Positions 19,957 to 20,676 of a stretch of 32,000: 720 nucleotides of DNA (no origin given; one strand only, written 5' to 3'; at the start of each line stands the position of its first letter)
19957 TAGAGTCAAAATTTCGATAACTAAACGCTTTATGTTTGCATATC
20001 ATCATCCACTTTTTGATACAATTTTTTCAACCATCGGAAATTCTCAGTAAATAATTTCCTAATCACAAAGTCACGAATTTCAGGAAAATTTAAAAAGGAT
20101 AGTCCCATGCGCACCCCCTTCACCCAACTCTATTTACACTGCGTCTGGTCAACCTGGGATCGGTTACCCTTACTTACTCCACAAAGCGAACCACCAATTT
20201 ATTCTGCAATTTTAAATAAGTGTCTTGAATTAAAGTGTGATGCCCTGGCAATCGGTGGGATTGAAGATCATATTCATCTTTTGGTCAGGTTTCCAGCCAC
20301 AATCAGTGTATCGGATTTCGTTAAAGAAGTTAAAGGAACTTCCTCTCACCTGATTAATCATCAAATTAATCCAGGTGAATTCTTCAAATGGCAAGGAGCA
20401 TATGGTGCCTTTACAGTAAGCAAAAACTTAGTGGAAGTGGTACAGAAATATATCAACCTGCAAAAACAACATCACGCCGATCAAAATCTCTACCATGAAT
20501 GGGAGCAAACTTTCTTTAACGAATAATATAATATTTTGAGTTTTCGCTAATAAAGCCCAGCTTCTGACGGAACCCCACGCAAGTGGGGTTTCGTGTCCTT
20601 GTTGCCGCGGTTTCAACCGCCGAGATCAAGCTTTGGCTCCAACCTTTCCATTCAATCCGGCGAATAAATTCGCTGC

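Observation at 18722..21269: About nine copies of a 216-bp multi-hairpin unit in a head-to-tail array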

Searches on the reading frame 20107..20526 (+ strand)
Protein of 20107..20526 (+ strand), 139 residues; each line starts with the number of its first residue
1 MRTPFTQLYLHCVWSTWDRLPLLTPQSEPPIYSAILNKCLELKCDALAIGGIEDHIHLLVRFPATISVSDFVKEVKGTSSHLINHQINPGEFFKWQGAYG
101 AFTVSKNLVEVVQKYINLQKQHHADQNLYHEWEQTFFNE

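Call 5: search_protein_families(library=pfam, proteins=[window:20107-20526:+])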
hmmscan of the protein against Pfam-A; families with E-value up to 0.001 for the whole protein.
window:20107-20526:+ (139 aa): 1 family
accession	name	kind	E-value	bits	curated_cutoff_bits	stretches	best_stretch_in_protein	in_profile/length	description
PF01797.21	Y1_Tnp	-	1.8e-23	83.4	23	1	6-119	3-121/121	Transposase IS200 like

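Call 10: find_encoding_contigs(protein=window:20107-20526:+, flank=10000, max_places=10)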
Protein window:20107-20526:+ (139 aa): no gene with exactly this product is on record in the collection.

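Call 11: search_protein_families(library=ncbifam, proteins=[window:20107-20526:+], max_evalue=0.01)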
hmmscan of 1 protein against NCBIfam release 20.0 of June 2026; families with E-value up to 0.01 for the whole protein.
window:20107-20526:+ (139 aa): 2 families
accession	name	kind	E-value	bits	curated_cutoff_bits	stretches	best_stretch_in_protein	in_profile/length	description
NF033573.1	transpos_IS200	equivalog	2.9e-18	66.3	55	1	6-117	9-125/126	IS200/IS605 family transposase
NF047646.1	REP_Tyr_transpos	equivalog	0.00028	20.8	80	1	43-100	46-110/146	REP-associated tyrosine transposase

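Call 17: find_homologous_proteins(query=window:20107-20523:+, max_evalue=1e-10)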
Query window:20107-20523:+ (139 aa): 1130 proteins with E <= 1e-10 among 1140 candidates; the best 120 are listed.
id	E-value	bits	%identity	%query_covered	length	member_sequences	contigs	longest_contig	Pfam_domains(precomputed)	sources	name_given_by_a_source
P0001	2.8e-92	324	100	100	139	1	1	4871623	PF01797.22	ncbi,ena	-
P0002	1.9e-63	230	71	100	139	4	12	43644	PF01797.22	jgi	jgi:putative transposase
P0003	6.8e-63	229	72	100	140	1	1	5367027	PF01797.22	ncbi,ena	-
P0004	1.2e-62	228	68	100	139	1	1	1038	PF01797.22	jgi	jgi:REP element-mobilizing transposase RayT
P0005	1.2e-61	225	67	100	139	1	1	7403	PF01797.22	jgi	jgi:putative transposase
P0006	1.4e-61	224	67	100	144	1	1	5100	PF01797.22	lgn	-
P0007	1.5e-61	224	70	97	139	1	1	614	PF01797.22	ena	-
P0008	5.6e-61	222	68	100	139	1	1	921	PF01797.22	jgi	-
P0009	1.2e-60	221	67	100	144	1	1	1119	PF01797.22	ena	-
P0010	1.6e-60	221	70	97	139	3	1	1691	PF01797.22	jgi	jgi:REP element-mobilizing transposase RayT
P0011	1.9e-60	221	65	98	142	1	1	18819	PF01797.22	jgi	jgi:REP element-mobilizing transposase RayT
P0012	2.0e-60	221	68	100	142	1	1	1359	PF01797.22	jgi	jgi:REP element-mobilizing transposase RayT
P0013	2.2e-60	220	69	97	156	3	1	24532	PF01797.22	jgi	-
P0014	2.2e-60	220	68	97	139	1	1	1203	PF01797.22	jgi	jgi:putative transposase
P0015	2.2e-60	220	68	100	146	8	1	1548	PF01797.22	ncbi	-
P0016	4.8e-60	219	67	99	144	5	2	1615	PF01797.22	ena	-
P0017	5.7e-60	219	67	100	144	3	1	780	PF01797.22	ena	-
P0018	6.0e-60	219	67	100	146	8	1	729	PF01797.22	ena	-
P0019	1.7e-59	218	67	100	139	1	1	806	PF01797.22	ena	-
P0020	1.9e-59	217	65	100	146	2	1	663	PF01797.22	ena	-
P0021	2.0e-59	217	67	96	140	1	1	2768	PF01797.22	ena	-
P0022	4.1e-59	216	65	100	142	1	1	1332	PF01797.22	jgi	jgi:REP element-mobilizing transposase RayT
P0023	4.3e-59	216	68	100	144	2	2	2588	PF01797.22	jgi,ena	-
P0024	4.4e-59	216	65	100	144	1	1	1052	PF01797.22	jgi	jgi:REP element-mobilizing transposase RayT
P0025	5.5e-59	216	65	99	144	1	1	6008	PF01797.22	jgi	jgi:putative transposase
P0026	6.5e-59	216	65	96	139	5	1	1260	PF01797.22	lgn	-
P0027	9.0e-59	215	65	100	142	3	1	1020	PF01797.22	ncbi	-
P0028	1.1e-58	215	67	96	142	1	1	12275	PF01797.22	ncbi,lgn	-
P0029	1.2e-58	215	66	99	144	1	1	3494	PF01797.22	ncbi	-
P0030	2.1e-58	214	63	99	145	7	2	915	PF01797.22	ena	-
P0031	3.1e-58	213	65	97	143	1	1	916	PF01797.22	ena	-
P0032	3.5e-58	213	62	100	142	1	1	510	PF01797.22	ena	-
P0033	3.5e-58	213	67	96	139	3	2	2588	PF01797.22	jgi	jgi:REP element-mobilizing transposase RayT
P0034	3.6e-58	213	63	100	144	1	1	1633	PF01797.22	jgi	jgi:putative transposase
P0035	4.6e-58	213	66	98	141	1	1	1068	PF01797.22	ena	-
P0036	6.6e-58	212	65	98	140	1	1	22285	PF01797.22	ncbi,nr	ncbi:MAG: IS200/IS605 family transposase [Chloroflexota bacterium]|nr:IS200/IS605 family transposase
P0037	7.8e-58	212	65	100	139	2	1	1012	PF01797.22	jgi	jgi:REP element-mobilizing transposase RayT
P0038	8.2e-58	212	66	96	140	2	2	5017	PF01797.22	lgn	-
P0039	8.3e-58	212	66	96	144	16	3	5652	PF01797.22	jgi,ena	-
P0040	8.7e-58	212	67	96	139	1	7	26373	PF01797.22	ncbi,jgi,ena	ncbi:MAG: IS200/IS605 family transposase [Anaerolineales bacterium]|jgi:putative transposase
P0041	9.1e-58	212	65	97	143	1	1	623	PF01797.22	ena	-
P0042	1.0e-57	212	64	100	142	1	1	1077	PF01797.22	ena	-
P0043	1.5e-57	211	63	96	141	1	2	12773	PF01797.22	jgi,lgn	jgi:putative transposase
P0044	1.5e-57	211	66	96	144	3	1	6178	PF01797.22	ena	-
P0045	1.8e-57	211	64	99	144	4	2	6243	PF01797.22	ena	-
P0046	2.0e-57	211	62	100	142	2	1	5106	PF01797.22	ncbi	-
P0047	2.0e-57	211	65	100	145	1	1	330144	PF01797.22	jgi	jgi:REP element-mobilizing transposase RayT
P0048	2.1e-57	211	64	99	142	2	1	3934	PF01797.22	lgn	-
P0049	2.1e-57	211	65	96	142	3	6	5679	PF01797.22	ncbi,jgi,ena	ncbi:MAG TPA: IS200/IS605 family transposase [Anaerolineae bacterium]|jgi:putative transposase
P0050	2.5e-57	211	65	100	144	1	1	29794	PF01797.22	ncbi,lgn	-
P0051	2.7e-57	210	64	99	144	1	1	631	PF01797.22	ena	-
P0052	3.1e-57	210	65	100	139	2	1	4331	PF01797.22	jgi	-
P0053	3.4e-57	210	68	96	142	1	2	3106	PF01797.22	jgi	jgi:REP element-mobilizing transposase RayT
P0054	3.5e-57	210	64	97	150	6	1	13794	PF01797.22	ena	-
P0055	3.7e-57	210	68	96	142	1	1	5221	PF01797.22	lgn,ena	-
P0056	4.3e-57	210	63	96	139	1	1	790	PF01797.22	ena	-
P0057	4.4e-57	210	67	97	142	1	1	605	PF01797.22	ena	-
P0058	5.0e-57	210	64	95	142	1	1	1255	PF01797.22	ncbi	-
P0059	6.1e-57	209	63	100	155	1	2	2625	PF01797.22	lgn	-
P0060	6.4e-57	209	64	99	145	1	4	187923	PF01797.22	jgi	jgi:putative transposase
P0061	7.7e-57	209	65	100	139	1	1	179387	PF01797.22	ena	-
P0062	7.9e-57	209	64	99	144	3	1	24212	PF01797.22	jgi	jgi:REP element-mobilizing transposase RayT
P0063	9.8e-57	209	66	96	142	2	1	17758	PF01797.22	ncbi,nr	ncbi:MAG: IS200/IS605 family transposase [Chloroflexi bacterium]|nr:IS200/IS605 family transposase [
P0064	1.0e-56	209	65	100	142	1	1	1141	PF01797.22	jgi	jgi:REP element-mobilizing transposase RayT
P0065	1.3e-56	208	63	100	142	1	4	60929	PF01797.22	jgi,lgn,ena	jgi:REP element-mobilizing transposase RayT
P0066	1.4e-56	208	66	92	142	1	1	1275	PF01797.22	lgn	-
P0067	1.6e-56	208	67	92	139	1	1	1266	PF01797.22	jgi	-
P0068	1.6e-56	208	67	92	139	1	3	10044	PF01797.22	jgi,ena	-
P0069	1.9e-56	208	61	100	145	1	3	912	PF01797.22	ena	-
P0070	2.0e-56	208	62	100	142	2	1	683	PF01797.22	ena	-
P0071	3.4e-56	207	63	100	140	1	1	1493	PF01797.22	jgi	jgi:REP element-mobilizing transposase RayT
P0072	3.8e-56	207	63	100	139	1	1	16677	PF01797.22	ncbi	-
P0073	5.8e-56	206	66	97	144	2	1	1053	PF01797.22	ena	-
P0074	9.2e-56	205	60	100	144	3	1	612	PF01797.22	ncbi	-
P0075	9.7e-56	205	64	97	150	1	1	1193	PF01797.22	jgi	jgi:putative transposase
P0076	9.8e-56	205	63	96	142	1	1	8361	PF01797.22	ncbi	-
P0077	1.1e-55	205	64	99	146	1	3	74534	PF01797.22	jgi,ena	jgi:REP element-mobilizing transposase RayT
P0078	1.1e-55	205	63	96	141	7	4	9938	PF01797.22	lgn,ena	-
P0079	1.1e-55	205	63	100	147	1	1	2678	PF01797.22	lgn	-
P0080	1.2e-55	205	65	96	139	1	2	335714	PF01797.22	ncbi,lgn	-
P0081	1.3e-55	205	63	96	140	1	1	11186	PF01797.22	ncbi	-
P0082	1.3e-55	205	62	96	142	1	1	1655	PF01797.22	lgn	-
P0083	1.4e-55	205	64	96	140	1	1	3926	PF01797.22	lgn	-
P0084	1.5e-55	205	62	96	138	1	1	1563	PF01797.22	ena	-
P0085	1.6e-55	205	63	100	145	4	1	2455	PF01797.22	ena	-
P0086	1.6e-55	205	62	100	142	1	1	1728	PF01797.22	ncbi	-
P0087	1.6e-55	205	63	100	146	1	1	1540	PF01797.22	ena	-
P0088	1.6e-55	205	66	96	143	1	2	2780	PF01797.22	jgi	jgi:REP element-mobilizing transposase RayT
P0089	1.6e-55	205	65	96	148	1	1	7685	PF01797.22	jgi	jgi:REP element-mobilizing transposase RayT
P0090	1.7e-55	205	63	100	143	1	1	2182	PF01797.22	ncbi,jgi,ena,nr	ncbi:MAG: transposase [Chloroflexi bacterium HGW-Chloroflexi-1]|nr:MAG: transposase [Chloroflexi bac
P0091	1.8e-55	205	66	92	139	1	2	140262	PF01797.22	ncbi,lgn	-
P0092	1.9e-55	204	63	100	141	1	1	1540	PF01797.22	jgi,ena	-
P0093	1.9e-55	204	67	96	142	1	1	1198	PF01797.22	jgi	jgi:putative transposase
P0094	2.2e-55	204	63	96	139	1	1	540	PF01797.22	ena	-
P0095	2.3e-55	204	63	98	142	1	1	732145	PF01797.22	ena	-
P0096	2.5e-55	204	61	100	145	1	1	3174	PF01797.22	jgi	jgi:REP element-mobilizing transposase RayT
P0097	2.5e-55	204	60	99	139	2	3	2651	PF01797.22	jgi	jgi:putative transposase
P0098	2.7e-55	204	62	98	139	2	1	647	PF01797.22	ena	-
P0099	3.3e-55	204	64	96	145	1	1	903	PF01797.22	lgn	-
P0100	4.3e-55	203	64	96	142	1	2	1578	PF01797.22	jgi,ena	-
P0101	4.5e-55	203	63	100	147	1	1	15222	PF01797.22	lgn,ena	-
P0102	4.7e-55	203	63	96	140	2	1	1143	PF01797.22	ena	-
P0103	5.5e-55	203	64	96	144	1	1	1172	PF01797.22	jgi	jgi:putative transposase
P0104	5.5e-55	203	65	96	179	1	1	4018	PF01797.22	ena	-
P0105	5.8e-55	203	66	96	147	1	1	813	PF01797.22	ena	-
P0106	8.1e-55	202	63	99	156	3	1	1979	PF01797.22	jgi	-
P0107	9.3e-55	202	62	100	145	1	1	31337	PF01797.22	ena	-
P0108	1.0e-54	202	64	100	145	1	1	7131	PF01797.22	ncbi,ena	-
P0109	1.1e-54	202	64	96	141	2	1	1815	PF01797.22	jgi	jgi:putative transposase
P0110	1.3e-54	202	64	96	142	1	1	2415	PF01797.22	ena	-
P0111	1.4e-54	202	62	96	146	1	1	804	PF01797.22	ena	-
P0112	1.5e-54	202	63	97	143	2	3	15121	PF01797.22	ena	-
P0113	1.7e-54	201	66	97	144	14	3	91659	PF01797.22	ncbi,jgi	-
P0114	1.8e-54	201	63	96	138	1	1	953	PF01797.22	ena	-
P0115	1.8e-54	201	63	96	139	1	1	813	PF01797.22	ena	-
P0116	2.1e-54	201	64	99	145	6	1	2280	PF01797.22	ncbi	-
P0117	2.1e-54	201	66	96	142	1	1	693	PF01797.22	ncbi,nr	ncbi:MAG: IS200/IS605 family transposase [Anaerolineae bacterium]|nr:IS200/IS605 family transposase 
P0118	2.2e-54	201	62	100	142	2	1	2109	PF01797.22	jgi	jgi:REP element-mobilizing transposase RayT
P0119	2.7e-54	201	63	97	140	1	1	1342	PF01797.22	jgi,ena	-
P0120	2.7e-54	201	62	100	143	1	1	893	PF01797.22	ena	-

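Call 18: find_encoding_contigs(protein=P0001, flank=10000, max_places=5)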
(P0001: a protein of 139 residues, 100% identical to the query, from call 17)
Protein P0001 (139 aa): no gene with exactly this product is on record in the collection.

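Call 19: find_encoding_contigs(protein=P0003, flank=10000, max_places=5)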
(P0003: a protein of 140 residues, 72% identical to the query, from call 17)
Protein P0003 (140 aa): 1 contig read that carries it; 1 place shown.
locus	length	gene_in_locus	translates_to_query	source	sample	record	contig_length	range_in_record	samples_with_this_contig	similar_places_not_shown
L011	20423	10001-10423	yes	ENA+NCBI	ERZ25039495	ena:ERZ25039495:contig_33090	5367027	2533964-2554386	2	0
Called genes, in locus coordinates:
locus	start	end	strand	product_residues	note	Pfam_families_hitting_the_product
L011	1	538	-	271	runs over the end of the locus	PF03706:LPG_synthase_TM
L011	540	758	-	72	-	PF03706:LPG_synthase_TM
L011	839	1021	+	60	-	PF00005:ABC_tran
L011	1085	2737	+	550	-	PF00005:ABC_tran, PF02463:SMC_N (faint), PF13304:AAA_21 (faint), PF12848:ABC_tran_Xtn, PF00005:ABC_tran, PF16326:ABC_tran_CTD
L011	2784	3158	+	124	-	-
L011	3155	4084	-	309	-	PF05977:MFS_3, PF07690:MFS_1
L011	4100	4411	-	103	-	PF05977:MFS_3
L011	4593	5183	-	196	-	PF02540:NAD_synthase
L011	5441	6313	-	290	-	PF00795:CN_hydrolase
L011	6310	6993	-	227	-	PF01790:LGT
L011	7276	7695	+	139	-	PF00571:CBS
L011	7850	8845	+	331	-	PF00188:CAP, PF01476:LysM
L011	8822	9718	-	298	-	-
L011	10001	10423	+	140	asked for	PF01797:Y1_Tnp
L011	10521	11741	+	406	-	PF13439:Glyco_transf_4, PF13579:Glyco_trans_4_4 (weak), PF00534:Glycos_transf_1, PF13692:Glyco_trans_1_4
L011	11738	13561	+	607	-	PF00582:Usp, PF00535:Glycos_transf_2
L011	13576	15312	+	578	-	PF00128:Alpha-amylase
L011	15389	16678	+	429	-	PF13692:Glyco_trans_1_4 (faint), PF00534:Glycos_transf_1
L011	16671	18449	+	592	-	PF17389:Bac_rhamnosid6H, PF22422:MGH1-like_GH, PF01204:Trehalase, PF03200:Glyco_hydro_63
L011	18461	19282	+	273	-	PF02129:Peptidase_S15 (weak), PF06500:FrsA-like (weak), PF01738:DLH, PF00561:Abhydrolase_1, PF12146:Hydrolase_4, PF12697:Abhydrolase_6, PF00326:Peptidase_S9 (weak), PF07859:Abhydrolase_3 (weak), +1 more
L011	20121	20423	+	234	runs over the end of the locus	PF04978:MST, PF11716:MDMPI_N (faint), PF12867:DinB_2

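Call 22: list_cluster_members(proteins=[P0001, P0003, P0002])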
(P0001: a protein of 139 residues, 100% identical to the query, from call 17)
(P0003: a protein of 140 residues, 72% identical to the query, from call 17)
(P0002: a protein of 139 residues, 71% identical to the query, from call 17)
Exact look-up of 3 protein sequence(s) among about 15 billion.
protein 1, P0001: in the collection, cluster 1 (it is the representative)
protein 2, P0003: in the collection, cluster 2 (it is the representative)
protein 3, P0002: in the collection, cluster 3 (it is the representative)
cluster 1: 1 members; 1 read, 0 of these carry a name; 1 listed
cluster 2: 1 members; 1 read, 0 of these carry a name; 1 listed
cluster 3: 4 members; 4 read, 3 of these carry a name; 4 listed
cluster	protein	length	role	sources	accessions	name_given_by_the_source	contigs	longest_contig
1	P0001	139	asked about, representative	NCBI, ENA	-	-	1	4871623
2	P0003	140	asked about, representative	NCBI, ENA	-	-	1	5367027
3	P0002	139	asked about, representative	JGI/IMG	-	putative transposase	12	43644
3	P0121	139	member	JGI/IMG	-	REP-associated tyrosine transposase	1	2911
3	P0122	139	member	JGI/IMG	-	putative transposase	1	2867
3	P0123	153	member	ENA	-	-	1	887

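Call 23: find_encoding_contigs(protein=P0002, flank=10000, max_places=6)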
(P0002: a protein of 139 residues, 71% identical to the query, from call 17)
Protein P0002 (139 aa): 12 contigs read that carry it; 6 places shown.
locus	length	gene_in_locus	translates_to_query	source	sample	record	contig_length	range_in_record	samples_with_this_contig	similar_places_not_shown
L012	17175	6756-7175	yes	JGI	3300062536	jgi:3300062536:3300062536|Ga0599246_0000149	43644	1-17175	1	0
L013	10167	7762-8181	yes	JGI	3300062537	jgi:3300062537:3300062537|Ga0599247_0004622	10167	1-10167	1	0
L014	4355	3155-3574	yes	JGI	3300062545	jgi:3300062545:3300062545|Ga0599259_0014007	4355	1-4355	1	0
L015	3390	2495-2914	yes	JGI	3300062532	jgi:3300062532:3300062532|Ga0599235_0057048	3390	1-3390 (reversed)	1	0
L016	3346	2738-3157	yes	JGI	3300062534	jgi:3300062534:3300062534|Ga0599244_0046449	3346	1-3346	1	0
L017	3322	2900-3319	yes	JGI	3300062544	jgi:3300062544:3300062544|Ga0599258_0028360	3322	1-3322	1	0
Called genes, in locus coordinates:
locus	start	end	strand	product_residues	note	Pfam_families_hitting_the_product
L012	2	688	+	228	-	?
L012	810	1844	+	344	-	PF01628:HrcA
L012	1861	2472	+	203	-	PF01025:GrpE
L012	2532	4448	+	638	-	PF00012:HSP70, PF06723:MreB_Mbl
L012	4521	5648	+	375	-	PF00226:DnaJ, PF01556:DnaJ_C, PF00684:DnaJ_CXXCXGXG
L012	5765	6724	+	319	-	PF06325:PrmA, PF13489:Methyltransf_23 (faint), PF05175:MTS (weak), PF13847:Methyltransf_31, PF08241:Methyltransf_11 (weak), PF13649:Methyltransf_25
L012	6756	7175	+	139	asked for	PF01797:Y1_Tnp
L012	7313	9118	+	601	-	PF14716:HHH_8, PF14520:HHH_5 (weak), PF14791:DNA_pol_B_thumb, PF02811:PHP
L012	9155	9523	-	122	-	PF20114:DUF6504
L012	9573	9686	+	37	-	-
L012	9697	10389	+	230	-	PF00702:Hydrolase, PF13419:HAD_2, PF13242:Hydrolase_like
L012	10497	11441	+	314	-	-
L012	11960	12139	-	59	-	-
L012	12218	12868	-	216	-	-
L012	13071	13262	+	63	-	-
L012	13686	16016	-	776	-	PF13424:TPR_12 (weak), PF13432:TPR_16 (weak), PF14559:TPR_19 (weak), PF00515:TPR_1, PF07719:TPR_2 (weak), PF13414:TPR_11, PF13431:TPR_17 (weak), PF13432:TPR_16 (weak), +14 more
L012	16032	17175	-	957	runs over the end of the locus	PF02739:5_3_exonuc_N, PF01367:5_3_exonuc, PF01612:DNA_pol_A_exo1, PF22619:DNA_polI_exo1, PF00476:DNA_pol_A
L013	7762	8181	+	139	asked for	PF01797:Y1_Tnp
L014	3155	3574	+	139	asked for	PF01797:Y1_Tnp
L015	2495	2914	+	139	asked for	PF01797:Y1_Tnp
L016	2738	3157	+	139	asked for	PF01797:Y1_Tnp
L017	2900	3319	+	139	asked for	PF01797:Y1_Tnp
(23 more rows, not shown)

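Call 24: find_encoding_contigs(protein=P0095, flank=10000, max_places=3)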
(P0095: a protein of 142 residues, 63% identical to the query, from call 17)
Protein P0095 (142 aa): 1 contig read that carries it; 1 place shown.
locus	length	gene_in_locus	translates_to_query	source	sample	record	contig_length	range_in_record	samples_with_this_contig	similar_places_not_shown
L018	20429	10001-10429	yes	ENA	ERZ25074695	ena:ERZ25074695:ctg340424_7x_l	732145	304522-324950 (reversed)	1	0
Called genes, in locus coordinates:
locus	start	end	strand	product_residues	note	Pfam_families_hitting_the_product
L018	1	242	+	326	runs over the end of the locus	PF12695:Abhydrolase_5 (faint), PF12697:Abhydrolase_6 (faint)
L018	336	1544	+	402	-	PF00355:Rieske, PF19112:VanA_C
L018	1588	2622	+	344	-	PF00355:Rieske, PF19112:VanA_C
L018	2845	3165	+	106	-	-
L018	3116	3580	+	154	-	-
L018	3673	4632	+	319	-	-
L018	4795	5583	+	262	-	PF00106:adh_short, PF13561:adh_short_C2, PF23441:SDR (faint)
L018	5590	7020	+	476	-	PF01613:Flavin_Reduct, PF00682:HMGL-like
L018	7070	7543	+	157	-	PF05635:23S_rRNA_IVP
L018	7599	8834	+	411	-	PF00330:Aconitase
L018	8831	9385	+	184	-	PF13302:Acetyltransf_3, PF00583:Acetyltransf_1, PF13420:Acetyltransf_4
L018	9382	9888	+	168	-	PF00694:Aconitase_C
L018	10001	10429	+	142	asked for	PF01797:Y1_Tnp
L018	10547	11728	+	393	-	PF02515:CoA_transf_3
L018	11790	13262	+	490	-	PF07969:Amidohydro_3 (faint), PF01979:Amidohydro_1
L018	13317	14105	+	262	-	PF13673:Acetyltransf_10, PF00583:Acetyltransf_1, PF13508:Acetyltransf_7, PF07876:Dabb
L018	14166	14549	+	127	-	PF13366:PDDEXK_3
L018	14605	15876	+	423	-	PF02771:Acyl-CoA_dh_N, PF02770:Acyl-CoA_dh_M, PF00441:Acyl-CoA_dh_1, PF08028:Acyl-CoA_dh_2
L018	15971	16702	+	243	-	-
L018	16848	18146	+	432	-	PF00171:Aldedh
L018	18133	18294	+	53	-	-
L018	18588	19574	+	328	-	PF15902:Sortilin-Vps10 (faint), PF25852:DUF6242_C (faint), PF02012:BNR (faint)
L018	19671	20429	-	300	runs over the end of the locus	PF10026:DUF2268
